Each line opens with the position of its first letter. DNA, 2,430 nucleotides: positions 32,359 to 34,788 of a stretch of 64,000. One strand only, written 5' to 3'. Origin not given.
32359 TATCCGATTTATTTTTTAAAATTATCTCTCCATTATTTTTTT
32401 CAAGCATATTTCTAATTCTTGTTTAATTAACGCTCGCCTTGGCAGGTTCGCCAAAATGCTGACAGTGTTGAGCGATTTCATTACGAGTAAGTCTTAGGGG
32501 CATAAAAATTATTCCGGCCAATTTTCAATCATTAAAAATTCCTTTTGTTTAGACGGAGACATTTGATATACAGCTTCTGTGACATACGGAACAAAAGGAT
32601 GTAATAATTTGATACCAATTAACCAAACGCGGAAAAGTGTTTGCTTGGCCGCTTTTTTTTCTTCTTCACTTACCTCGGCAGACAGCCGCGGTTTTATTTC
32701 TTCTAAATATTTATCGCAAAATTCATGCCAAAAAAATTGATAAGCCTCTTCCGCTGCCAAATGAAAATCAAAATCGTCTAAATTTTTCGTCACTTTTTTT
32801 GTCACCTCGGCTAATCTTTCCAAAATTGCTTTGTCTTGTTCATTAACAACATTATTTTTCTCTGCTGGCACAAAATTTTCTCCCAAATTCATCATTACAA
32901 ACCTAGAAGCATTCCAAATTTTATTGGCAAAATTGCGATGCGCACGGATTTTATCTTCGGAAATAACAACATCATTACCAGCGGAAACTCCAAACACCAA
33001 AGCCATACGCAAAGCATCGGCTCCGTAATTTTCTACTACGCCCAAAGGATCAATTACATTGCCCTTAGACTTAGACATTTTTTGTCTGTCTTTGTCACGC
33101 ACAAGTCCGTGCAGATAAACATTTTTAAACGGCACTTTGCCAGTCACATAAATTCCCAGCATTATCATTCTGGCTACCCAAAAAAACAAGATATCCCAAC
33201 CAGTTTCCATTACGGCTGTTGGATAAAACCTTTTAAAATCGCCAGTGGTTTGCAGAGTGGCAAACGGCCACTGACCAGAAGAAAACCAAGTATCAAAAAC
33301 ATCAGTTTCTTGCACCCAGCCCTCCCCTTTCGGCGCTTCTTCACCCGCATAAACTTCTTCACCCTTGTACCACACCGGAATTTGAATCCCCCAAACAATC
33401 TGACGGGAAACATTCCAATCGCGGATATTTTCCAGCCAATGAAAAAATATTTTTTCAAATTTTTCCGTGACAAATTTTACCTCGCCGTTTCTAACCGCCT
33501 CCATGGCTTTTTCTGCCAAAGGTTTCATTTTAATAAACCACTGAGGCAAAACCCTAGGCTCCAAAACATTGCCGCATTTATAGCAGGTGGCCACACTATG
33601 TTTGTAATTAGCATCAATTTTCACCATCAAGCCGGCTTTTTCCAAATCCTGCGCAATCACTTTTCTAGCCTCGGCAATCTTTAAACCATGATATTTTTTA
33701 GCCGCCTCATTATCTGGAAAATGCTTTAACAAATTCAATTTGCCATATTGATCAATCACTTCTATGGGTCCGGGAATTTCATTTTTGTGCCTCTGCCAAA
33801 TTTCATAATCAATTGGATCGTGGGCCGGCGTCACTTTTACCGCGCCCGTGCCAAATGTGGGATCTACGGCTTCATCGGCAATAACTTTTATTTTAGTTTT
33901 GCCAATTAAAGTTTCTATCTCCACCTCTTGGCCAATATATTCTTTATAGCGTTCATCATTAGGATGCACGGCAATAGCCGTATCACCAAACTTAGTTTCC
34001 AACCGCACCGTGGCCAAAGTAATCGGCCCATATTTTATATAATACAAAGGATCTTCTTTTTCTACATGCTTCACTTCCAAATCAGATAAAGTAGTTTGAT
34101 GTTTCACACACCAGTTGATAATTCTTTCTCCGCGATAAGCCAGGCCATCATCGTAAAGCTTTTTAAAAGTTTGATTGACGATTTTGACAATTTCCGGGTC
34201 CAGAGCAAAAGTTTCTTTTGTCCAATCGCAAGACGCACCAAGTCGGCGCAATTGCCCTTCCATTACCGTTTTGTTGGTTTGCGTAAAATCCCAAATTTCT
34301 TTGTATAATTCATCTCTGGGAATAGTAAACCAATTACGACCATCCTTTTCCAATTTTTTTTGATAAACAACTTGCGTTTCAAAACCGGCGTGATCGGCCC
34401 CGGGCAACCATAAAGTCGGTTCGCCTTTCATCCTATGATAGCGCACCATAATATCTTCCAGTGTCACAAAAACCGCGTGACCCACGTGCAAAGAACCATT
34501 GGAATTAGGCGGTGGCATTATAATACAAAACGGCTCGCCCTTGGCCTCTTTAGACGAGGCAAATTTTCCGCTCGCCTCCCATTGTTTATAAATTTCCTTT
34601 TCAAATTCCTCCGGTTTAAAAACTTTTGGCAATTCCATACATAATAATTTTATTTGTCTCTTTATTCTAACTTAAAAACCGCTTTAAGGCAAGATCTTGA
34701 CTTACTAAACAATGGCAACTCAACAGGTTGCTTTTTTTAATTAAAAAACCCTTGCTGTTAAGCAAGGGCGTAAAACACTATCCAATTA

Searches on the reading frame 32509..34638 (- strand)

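Call 27: search_protein_families(library=pfam, proteins=[window:32509-34638:-], max_evalue=0.001)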
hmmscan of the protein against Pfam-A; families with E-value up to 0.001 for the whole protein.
window:32509-34638:- (709 aa): 4 families
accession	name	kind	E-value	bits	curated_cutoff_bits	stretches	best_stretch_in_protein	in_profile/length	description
PF00133.28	tRNA-synt_1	-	4.8e-124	414.7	22.7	2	16-431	2-256/414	tRNA synthetases class I (I, L, M and V)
PF08264.19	Anticodon_1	-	1.1e-29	103.7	25.1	1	602-709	1-106/148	Anticodon-binding domain of tRNA ligase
PF09334.17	tRNA-synt_1g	-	5.9e-25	88.3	20.1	2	351-569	168-376/391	tRNA synthetases class I (M)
PF13603.12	tRNA-synt_1_2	-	0.00024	21.1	25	1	238-332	86-184/185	Leucyl-tRNA synthetase, editing domain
